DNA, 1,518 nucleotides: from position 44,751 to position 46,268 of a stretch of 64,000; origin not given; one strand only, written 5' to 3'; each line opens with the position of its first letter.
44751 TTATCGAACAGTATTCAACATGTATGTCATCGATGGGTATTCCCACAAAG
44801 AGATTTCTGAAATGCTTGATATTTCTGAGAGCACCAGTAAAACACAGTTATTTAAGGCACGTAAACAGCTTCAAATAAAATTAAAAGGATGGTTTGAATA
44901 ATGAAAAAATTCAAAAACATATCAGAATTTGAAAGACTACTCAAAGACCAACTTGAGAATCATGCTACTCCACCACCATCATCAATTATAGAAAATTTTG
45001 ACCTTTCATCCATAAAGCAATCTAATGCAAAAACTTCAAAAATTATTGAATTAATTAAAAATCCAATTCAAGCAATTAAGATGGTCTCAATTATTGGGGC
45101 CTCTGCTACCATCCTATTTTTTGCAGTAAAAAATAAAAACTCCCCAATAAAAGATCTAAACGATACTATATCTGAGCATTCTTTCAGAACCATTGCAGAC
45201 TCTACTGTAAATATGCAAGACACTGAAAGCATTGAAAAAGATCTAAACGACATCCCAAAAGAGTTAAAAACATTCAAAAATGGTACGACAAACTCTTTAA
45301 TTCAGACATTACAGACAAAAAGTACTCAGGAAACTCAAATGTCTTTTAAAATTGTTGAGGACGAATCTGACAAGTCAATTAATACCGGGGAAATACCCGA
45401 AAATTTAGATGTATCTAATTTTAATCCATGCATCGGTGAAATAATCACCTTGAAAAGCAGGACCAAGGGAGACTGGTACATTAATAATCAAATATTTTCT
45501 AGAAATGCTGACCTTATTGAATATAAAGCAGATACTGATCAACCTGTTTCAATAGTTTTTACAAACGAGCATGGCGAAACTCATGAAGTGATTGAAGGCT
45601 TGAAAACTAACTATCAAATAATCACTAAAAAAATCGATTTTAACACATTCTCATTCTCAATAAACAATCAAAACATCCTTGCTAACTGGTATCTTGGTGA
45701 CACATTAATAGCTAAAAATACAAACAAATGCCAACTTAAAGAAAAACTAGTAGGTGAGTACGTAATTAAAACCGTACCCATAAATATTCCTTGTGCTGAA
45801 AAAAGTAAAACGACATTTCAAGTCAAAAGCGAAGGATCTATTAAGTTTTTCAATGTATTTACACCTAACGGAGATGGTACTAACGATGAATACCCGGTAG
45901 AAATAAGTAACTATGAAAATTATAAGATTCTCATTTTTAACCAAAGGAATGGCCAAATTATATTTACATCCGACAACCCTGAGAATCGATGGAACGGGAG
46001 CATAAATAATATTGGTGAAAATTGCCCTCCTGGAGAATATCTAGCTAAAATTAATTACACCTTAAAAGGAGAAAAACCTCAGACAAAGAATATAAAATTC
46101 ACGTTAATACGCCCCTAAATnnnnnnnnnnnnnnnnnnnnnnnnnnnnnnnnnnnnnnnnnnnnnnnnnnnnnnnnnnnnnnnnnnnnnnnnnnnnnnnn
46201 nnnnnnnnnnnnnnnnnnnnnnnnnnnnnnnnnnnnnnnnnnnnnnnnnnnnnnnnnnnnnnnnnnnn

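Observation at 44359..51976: ECF sigma factor translationally coupled to a membrane protein with a T9SS type-B CTD and a giant type-B T9SS adhesin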

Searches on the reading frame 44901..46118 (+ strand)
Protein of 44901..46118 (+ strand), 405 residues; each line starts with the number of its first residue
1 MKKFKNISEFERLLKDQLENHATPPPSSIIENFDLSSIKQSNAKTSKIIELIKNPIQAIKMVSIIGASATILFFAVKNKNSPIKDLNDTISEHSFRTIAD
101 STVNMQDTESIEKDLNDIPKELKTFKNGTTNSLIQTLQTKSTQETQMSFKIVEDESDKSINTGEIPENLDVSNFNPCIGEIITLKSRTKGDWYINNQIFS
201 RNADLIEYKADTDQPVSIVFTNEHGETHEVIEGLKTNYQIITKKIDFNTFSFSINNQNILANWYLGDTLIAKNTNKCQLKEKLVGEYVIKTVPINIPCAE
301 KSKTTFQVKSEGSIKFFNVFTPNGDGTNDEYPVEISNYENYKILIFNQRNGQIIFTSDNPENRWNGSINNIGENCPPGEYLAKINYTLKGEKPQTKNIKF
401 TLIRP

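Call 7: search_protein_families(library=pfam, proteins=[window:44901-46118:+], max_evalue=0.01)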
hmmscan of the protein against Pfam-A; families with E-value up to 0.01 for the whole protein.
window:44901-46118:+ (405 aa): 1 family
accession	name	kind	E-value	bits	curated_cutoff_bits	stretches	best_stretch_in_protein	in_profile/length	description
PF13585.12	CHU_C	-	1.8e-15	57.2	27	1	314-394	1-80/86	CHU_C Type IX secretion signal domain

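Call 8: search_protein_families(library=ncbifam, proteins=[window:44901-46118:+], max_evalue=0.01)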
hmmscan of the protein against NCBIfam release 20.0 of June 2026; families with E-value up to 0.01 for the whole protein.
window:44901-46118:+ (405 aa): 1 family
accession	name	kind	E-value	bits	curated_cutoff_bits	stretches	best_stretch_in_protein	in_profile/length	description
TIGR04131.1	Bac_Flav_CTERM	domain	1.2e-11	44.6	35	1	315-404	2-85/85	T9SS type B sorting domain-containing protein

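Call 16: find_homologous_proteins(query=window:44901-46118:+)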
Query window:44901-46118:+ (405 aa): 42 proteins with E <= 0.001 among 4048 candidates.
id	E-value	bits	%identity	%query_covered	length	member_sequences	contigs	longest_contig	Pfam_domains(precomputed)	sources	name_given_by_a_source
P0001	6.2e-259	876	99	100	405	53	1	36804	PF13585.13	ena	-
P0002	6.1e-193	659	96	79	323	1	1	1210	-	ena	-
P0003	1.6e-183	628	70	100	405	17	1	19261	PF13585.13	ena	-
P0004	2.0e-182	625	70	100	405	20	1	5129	PF13585.13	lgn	-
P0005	1.3e-179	615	69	100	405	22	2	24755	PF13585.13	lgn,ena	-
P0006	9.9e-179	612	68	100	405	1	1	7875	PF13585.13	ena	-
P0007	8.1e-170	583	66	100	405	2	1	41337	PF13585.13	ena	-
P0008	3.0e-169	581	68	100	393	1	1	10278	PF13585.13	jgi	jgi:gliding motility-associated-like protein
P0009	4.7e-137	475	57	100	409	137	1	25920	PF13585.13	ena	-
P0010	5.8e-129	449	55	100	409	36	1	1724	PF13585.13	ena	-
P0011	1.1e-127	444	55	100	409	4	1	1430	PF13585.13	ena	-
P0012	3.9e-126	439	53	100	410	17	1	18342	PF13585.13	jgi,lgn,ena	-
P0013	2.6e-93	331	63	59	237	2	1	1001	PF13585.13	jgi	jgi:gliding motility-associated-like protein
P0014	1.4e-83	299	41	100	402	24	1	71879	PF13585.13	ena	-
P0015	7.1e-61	224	46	51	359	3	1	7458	PF13585.13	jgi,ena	-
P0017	4.2e-56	209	33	100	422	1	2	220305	PF13585.13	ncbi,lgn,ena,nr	ncbi:MAG: hypothetical protein COA58_12845 [Bacteroidetes bacterium]|nr:MAG: hypothetical protein CO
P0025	4.0e-10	57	36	25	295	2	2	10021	PF13585.13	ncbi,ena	-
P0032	2.4e-8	52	41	21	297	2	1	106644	PF13585.13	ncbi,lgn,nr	ncbi:MAG: gliding motility-associated C-terminal domain-containing protein [bacterium]|nr:gliding mo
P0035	4.7e-6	44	44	21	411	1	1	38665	PF13585.13,PF18911.7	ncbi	-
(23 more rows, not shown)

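Call 17: find_encoding_contigs(protein=P0017, flank=10000, max_places=3)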
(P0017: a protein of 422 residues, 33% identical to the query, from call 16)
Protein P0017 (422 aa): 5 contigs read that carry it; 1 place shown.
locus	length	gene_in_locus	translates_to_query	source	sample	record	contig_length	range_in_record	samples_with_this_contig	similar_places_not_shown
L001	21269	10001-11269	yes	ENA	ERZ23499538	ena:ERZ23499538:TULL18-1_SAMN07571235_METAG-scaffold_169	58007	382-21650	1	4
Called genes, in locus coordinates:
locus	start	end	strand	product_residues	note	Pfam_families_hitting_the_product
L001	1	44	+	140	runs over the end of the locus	?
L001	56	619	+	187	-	PF04264:YceI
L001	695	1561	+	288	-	PF19089:DUF5777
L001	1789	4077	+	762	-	PF18911:PKD_4, PF13585:CHU_C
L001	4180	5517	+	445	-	PF01979:Amidohydro_1, PF12890:DHOase (weak), PF07969:Amidohydro_3 (weak)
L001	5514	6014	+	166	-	PF03544:TonB_C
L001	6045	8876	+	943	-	PF15902:Sortilin-Vps10, PF15899:BNR_6 (faint), PF15902:Sortilin-Vps10 (weak)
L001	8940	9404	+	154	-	-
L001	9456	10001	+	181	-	PF07638:Sigma70_ECF (faint), PF04542:Sigma70_r2, PF08281:Sigma70_r4_2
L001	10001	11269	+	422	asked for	PF13585:CHU_C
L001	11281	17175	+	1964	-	PF18911:PKD_4 (weak), PF00801:PKD (weak), PF18911:PKD_4, PF13585:CHU_C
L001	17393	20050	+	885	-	PF00809:Pterin_bind, PF02607:B12-binding_2, PF02310:B12-binding, PF02965:Met_synt_B12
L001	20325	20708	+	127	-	PF10807:DUF2541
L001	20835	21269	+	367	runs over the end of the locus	PF13439:Glyco_transf_4, PF13477:Glyco_trans_4_2, PF13579:Glyco_trans_4_4, PF00534:Glycos_transf_1, PF13692:Glyco_trans_1_4, PF20706:GT4-conflict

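Call 18: find_encoding_contigs(protein=P0014, flank=10000, max_places=3)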
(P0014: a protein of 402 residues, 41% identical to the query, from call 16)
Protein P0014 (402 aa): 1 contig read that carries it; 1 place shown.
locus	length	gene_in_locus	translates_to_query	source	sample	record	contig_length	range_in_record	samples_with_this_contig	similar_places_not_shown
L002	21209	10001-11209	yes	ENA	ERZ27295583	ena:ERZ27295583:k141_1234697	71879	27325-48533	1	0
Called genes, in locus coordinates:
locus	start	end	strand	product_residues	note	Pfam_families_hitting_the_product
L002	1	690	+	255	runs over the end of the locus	PF20772:TACO1_YebC_N, PF01709:Transcrip_reg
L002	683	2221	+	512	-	PF01039:Carboxyl_trans, PF03255:ACCA (weak)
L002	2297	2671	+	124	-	-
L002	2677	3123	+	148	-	PF12869:tRNA_anti-like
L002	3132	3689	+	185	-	PF04264:YceI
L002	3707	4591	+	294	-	PF19089:DUF5777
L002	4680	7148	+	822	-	PF00801:PKD (faint), PF18911:PKD_4 (weak), PF13585:CHU_C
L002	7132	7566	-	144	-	PF00293:NUDIX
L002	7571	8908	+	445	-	PF01979:Amidohydro_1, PF12890:DHOase (weak), PF07969:Amidohydro_3 (weak)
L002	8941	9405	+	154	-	-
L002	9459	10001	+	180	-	PF07638:Sigma70_ECF (faint), PF04542:Sigma70_r2, PF04545:Sigma70_r4 (faint), PF08281:Sigma70_r4_2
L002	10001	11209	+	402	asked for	PF13585:CHU_C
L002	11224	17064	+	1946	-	PF00801:PKD (weak), PF18911:PKD_4 (weak), PF00801:PKD (weak), PF18911:PKD_4, PF13585:CHU_C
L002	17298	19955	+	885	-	PF00809:Pterin_bind, PF02607:B12-binding_2, PF02310:B12-binding, PF02965:Met_synt_B12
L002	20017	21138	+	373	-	PF13439:Glyco_transf_4, PF13477:Glyco_trans_4_2, PF13579:Glyco_trans_4_4, PF00534:Glycos_transf_1, PF13692:Glyco_trans_1_4, PF20706:GT4-conflict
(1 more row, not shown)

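Call 21: find_encoding_contigs(protein=P0032, flank=8000, max_places=3)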
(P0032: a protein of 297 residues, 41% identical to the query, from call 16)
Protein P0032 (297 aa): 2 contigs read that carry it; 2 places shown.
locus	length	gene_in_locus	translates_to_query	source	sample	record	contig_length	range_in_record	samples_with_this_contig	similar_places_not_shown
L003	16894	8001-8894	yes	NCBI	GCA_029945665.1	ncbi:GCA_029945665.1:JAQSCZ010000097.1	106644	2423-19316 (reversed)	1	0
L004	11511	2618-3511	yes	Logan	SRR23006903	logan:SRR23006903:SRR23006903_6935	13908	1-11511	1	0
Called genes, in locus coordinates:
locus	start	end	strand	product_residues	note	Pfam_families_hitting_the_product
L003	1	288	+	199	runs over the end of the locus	PF04011:LemA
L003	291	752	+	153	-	PF04536:TPM_phosphatase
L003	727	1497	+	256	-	PF04536:TPM_phosphatase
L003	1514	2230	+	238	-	PF10108:DNA_pol_B_exo2, PF13482:RNase_H_2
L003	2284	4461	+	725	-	PF00801:PKD (faint), PF18911:PKD_4 (weak), PF13585:CHU_C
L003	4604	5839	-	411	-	PF00202:Aminotran_3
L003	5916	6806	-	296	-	PF02629:CoA_binding, PF13607:Succ_CoA_lig, PF00549:Ligase_CoA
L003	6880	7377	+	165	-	-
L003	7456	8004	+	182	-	PF04542:Sigma70_r2, PF08281:Sigma70_r4_2, PF04545:Sigma70_r4 (faint)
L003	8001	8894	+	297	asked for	PF13585:CHU_C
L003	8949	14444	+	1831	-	PF00801:PKD (faint), PF18911:PKD_4 (faint), PF13585:CHU_C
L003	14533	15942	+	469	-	PF10396:TrmE_N, PF12631:MnmE_helical, PF00025:Arf, PF03193:RsgA_GTPase (faint), PF01926:MMR_HSR1, PF02421:FeoB_N, PF04670:Gtr1_RagA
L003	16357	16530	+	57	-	PF12728:HTH_17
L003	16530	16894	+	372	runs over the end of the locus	PF17293:Arm-DNA-bind_5, PF13102:Phage_int_SAM_5, PF00589:Phage_integrase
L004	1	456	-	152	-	?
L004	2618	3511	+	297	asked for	PF13585:CHU_C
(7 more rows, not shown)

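Call 22: find_encoding_contigs(protein=P0035, flank=8000, max_places=3)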
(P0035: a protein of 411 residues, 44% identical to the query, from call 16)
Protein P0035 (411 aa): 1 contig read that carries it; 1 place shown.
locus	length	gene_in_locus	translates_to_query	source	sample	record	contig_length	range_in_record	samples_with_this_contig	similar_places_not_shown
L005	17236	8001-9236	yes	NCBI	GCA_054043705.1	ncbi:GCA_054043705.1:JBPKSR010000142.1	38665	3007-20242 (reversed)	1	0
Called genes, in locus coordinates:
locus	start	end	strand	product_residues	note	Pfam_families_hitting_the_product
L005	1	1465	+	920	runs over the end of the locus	PF05048:NosD (faint), PF13229:Beta_helix (weak), PF18962:Por_Secre_tail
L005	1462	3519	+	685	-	PF18962:Por_Secre_tail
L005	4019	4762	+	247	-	PF08032:SpoU_sub_bind, PF00588:SpoU_methylase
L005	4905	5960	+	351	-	PF02618:YceG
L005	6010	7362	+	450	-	PF02878:PGM_PMM_I, PF02879:PGM_PMM_II, PF02880:PGM_PMM_III, PF00408:PGM_PMM_IV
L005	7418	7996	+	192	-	PF07638:Sigma70_ECF (faint), PF04542:Sigma70_r2, PF08281:Sigma70_r4_2, PF04545:Sigma70_r4 (weak)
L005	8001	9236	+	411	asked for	PF18911:PKD_4, PF13585:CHU_C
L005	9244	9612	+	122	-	-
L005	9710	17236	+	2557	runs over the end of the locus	PF13573:SprB, PF00801:PKD, PF18911:PKD_4, PF13573:SprB, PF00801:PKD, PF18911:PKD_4, PF00801:PKD (weak), PF18911:PKD_4, +3 more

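Call 23: find_encoding_contigs(protein=P0025, flank=8000, max_places=3)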
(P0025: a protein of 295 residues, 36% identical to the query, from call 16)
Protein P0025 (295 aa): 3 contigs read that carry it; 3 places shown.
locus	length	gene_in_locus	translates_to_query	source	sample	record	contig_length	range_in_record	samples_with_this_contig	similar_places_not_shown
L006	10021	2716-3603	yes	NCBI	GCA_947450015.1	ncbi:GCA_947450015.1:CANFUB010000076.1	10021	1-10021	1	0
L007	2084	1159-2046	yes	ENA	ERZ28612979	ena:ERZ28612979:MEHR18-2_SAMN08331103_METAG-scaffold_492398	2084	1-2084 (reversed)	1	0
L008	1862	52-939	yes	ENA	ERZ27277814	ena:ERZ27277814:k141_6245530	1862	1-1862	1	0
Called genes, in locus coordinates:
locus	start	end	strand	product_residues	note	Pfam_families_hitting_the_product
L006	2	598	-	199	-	?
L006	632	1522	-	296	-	PF02629:CoA_binding, PF13607:Succ_CoA_lig, PF00549:Ligase_CoA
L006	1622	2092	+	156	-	-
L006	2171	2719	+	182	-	PF04542:Sigma70_r2, PF08281:Sigma70_r4_2, PF04545:Sigma70_r4 (faint)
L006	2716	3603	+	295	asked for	PF13585:CHU_C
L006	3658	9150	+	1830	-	PF00801:PKD (faint), PF18911:PKD_4 (faint), PF13585:CHU_C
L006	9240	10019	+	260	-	?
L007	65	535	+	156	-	-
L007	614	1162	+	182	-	PF04542:Sigma70_r2, PF08281:Sigma70_r4_2, PF04545:Sigma70_r4 (faint)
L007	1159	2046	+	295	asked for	PF13585:CHU_C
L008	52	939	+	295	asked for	PF13585:CHU_C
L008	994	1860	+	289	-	?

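Call 47: search_protein_families(library=pfam, proteins=[L003:6880-7377:+, L001:8940-9404:+, L005:9244-9612:+], max_evalue=10)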
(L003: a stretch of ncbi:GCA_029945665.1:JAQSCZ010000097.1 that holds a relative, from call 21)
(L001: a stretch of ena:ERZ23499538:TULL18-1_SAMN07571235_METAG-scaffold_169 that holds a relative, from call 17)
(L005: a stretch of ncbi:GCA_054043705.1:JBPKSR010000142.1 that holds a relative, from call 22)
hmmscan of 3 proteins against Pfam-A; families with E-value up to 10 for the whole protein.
L003:6880-7377:+ (165 aa): 2 families
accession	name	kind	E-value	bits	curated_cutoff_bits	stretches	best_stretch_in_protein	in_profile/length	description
PF22550.1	CesT_Tir_1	-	0.002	18.5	27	1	67-140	44-114/131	CesT_Tir_1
PF10722.14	YbjN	-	0.017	15.8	22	1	67-140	43-113/126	Putative bacterial sensory transduction regulator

L001:8940-9404:+ (154 aa): 0 families

L005:9244-9612:+ (122 aa): 1 family
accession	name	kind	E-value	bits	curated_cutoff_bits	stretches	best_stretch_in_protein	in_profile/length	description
PF12320.13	SbcD_C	-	0.035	15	24.4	1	61-116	11-57/94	Type 5 capsule protein repressor C-terminal domain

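Call 69: predict_structure(alignment_id=A1)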
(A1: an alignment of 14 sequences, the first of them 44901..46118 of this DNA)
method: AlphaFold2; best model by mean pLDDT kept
length: 405 residues; sequences in the alignment: 14
mean_pLDDT: 66.1   pTM: 0.45
mean pLDDT of the five models: 66.1, 65.8, 65.7, 65.0, 62.8
residues with pLDDT >= 90: 142; 70-90: 83; 50-70: 27; < 50: 153
segments of 3 or more residues with pLDDT < 50: 1-3, 21-165
pLDDT, mean of each block of 10 residues (from residue 1): 53 58 41 32 33 38 36 32 26 24 23 26 24 25 26 31 56 90 93 94 94 91 90 89 91 93 95 95 91 89 91 80 55 90 94 93 88 87 93 91 77
secondary structure, 60 per line:
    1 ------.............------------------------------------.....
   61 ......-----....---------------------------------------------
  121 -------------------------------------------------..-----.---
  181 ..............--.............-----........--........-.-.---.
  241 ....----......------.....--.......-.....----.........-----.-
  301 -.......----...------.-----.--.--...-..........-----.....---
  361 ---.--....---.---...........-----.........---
elements in order: H7-19 H56-66 H72-75 E181-194 E197-209 E215-222 E225-232 E240-244 E249-254 E261-265 E268-274 E276-280 E285-293 E302-308 E313-315 E334-336 E338-347 E353-357 E378-388 E394-402

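Call 73: fold_search(model_id=the predicted structure, library=pdb)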
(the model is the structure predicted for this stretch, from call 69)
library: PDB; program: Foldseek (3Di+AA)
matches with E <= 10: 1363; with E <= 0.001: 163
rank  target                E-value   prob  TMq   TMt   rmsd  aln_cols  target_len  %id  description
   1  8bxr                  1.5e-07  1.00  0.26  0.32  10.6       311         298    8  Titin FnIII-domain I109-I111 (I/A4-A/A6) from the MIR region (released 2023-02-15)
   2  2yn5_B                2.3e-07  1.00  0.23  0.29  11.9       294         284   10  Structural insight into the giant calcium-binding adhesin SiiE: implications for the adhesion of Salmonella enterica t (released 2013-04-03)
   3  9rcs_A                2.4e-07  1.00  0.24  0.30  11.3       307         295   11  Cardioderma bat coronavirus KY43 receptor binding domain in complex with human CEACAM6 (released 2026-04-08)
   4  2yn5_A                3.0e-07  1.00  0.23  0.29  12.1       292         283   10  Structural insight into the giant calcium-binding adhesin SiiE: implications for the adhesion of Salmonella enterica t (released 2013-04-03)
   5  8vse_A                3.6e-07  1.00  0.22  0.24  12.4       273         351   11  Cryo-EM structure of human CD45 extracellular region in complex with adenoviral protein E3/49K (released 2024-11-06)
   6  8q6t_I                6.7e-07  1.00  0.20  0.09  13.1       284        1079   11  Helical reconstruction of the relaxed thick filament from FIB milled left ventricular mouse myofibrils (released 2023-11-01)
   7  3shs                  7.1e-07  1.00  0.21  0.26  13.7       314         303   12  Three N-terminal domains of the bacteriophage RB49 Highly Immunogenic Outer Capsid protein (Hoc) (released 2011-06-29)
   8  9rcu_A                1.4e-06  1.00  0.25  0.32  10.7       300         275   11  Cardioderma bat coronavirus 2B receptor binding domain in complex with human CEACAM6 (released 2026-04-08)
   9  7mrk_D                1.5e-06  1.00  0.21  0.26  12.6       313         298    9  Chicken CNTN4 APP complex (released 2022-01-05)
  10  2jll                  1.5e-06  1.00  0.20  0.21  13.2       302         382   11  Crystal structure of NCAM2 IgIV-FN3II (released 2009-11-17)
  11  5oj2_B                1.5e-06  1.00  0.20  0.13  17.9       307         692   11  Crystal structure of the chicken MDGA1 ectodomain (released 2017-08-23)
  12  8v2b_B                1.8e-06  1.00  0.17  0.13  14.6       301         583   11  Cryo-EM structure of mouse type II OSM receptor complex: model for full extracellular assembly (released 2024-11-20)
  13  7ok5_A                2.2e-06  1.00  0.17  0.13  16.6       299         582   10  Crystal structure of mouse neurofascin 155 immunoglobulin domains (released 2022-12-14)
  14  5uv6_A                3.2e-06  1.00  0.23  0.30  11.1       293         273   13  Crystal structure of human Opioid Binding Protein/Cell Adhesion Molecule Like (OPCML) (released 2018-03-21)
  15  2yn3_B                4.6e-06  1.00  0.23  0.31  10.7       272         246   12  Structural insight into the giant calcium-binding adhesin SiiE: implications for the adhesion of Salmonella enterica t (released 2013-04-03)
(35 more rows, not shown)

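Call 80: search_protein_representatives(alignment_id=A5)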
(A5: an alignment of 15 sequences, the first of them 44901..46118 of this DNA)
Query: 15 sequences, 399 profile positions. Proteins with E-value up to 0.001 (for the whole library): 59420; up to 1e-10: 7513; up to 1e-30: 122. The best 150 are listed.
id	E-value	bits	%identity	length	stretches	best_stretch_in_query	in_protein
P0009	5.4e-144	496.9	-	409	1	1-399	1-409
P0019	3.2e-142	491.1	-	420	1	1-398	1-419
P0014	5.3e-137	473.9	-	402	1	1-399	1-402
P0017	1.5e-136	472.4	-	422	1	1-399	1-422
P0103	2.3e-111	389.5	-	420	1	1-398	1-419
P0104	5.8e-105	368.4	-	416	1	1-399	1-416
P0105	8.4e-105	367.9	-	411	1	1-398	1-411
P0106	3.2e-102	359.4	-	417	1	1-399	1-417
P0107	3.8e-102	359.2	-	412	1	1-398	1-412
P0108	1.2e-100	354.2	-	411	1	1-399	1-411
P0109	4.7e-96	339.1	-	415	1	1-398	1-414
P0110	7.1e-96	338.5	-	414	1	1-399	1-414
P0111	2.6e-95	336.7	-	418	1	1-399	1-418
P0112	2.1e-94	333.6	-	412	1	1-398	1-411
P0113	4.4e-94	332.6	-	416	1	1-398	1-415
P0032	1.0e-86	308.3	-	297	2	311-398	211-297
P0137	8.0e-44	167.1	-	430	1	1-398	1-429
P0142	2.4e-41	158.9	-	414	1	3-390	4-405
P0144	9.9e-41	156.9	-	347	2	230-387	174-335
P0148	1.1e-39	153.5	-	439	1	1-395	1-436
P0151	2.9e-39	152.1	-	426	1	1-389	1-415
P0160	3.6e-37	145.2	-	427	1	1-390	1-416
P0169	3.5e-36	141.9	-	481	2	10-398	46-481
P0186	3.4e-34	135.4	-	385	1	1-391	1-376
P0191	1.4e-33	133.3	-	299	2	298-398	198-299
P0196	6.6e-33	131.2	-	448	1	64-398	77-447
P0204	7.2e-32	127.7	-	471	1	3-398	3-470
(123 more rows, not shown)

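Call 82: find_encoding_contigs(protein=P0160, flank=6000, max_places=2)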
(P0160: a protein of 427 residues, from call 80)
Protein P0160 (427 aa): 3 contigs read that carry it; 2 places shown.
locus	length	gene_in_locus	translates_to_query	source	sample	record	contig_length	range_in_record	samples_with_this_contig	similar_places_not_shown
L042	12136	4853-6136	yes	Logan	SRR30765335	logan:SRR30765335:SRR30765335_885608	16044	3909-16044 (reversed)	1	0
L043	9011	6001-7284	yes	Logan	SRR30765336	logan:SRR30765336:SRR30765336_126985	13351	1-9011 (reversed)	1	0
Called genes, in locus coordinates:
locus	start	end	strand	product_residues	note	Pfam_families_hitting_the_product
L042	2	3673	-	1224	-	?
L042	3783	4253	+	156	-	-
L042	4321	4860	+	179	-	PF07638:Sigma70_ECF (weak), PF04542:Sigma70_r2, PF08281:Sigma70_r4_2, PF04545:Sigma70_r4 (weak)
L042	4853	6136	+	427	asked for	PF13585:CHU_C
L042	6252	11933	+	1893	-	PF18911:PKD_4, PF00801:PKD, PF18911:PKD_4, PF13585:CHU_C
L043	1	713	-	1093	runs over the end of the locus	PF17757:UvrB_inter, PF02559:CarD_TRCF_RID, PF00270:DEAD, PF04851:ResIII, PF00271:Helicase_C, PF22590:Cas3-like_C_2 (weak), PF03461:TRCF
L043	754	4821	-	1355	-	PF00515:TPR_1 (faint), PF07719:TPR_2 (faint), PF13181:TPR_8 (faint), PF13428:TPR_14 (faint), PF13432:TPR_16 (faint), PF00656:Peptidase_C14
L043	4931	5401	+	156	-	-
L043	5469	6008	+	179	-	PF07638:Sigma70_ECF (weak), PF04542:Sigma70_r2, PF08281:Sigma70_r4_2, PF04545:Sigma70_r4 (weak)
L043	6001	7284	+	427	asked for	PF13585:CHU_C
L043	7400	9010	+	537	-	?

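Call 83: find_encoding_contigs(protein=P0144, flank=7000, max_places=2)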
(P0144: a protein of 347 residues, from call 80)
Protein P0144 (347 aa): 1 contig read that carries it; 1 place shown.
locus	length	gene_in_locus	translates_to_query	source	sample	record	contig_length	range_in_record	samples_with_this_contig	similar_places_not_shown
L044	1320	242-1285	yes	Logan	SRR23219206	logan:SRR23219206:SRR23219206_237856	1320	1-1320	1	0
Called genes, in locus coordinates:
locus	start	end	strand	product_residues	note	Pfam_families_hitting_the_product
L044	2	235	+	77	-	?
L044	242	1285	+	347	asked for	PF13585:CHU_C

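Call 84: find_encoding_contigs(protein=P0169, flank=7000, max_places=2)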
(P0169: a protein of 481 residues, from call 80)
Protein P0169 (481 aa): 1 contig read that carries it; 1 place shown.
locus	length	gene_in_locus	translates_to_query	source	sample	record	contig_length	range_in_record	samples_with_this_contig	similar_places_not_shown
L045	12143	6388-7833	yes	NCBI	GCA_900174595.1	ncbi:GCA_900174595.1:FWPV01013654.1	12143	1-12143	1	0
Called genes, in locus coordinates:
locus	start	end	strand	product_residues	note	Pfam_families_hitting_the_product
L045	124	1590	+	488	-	PF13687:DUF4153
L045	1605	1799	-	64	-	-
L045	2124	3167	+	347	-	PF06580:His_kinase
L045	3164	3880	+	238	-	PF00072:Response_reg, PF04397:LytTR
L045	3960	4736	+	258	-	PF01503:PRA-PH (faint), PF03819:MazG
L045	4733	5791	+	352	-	-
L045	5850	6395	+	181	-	PF04542:Sigma70_r2, PF08281:Sigma70_r4_2, PF04545:Sigma70_r4 (weak)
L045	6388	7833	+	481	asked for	PF13585:CHU_C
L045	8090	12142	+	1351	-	?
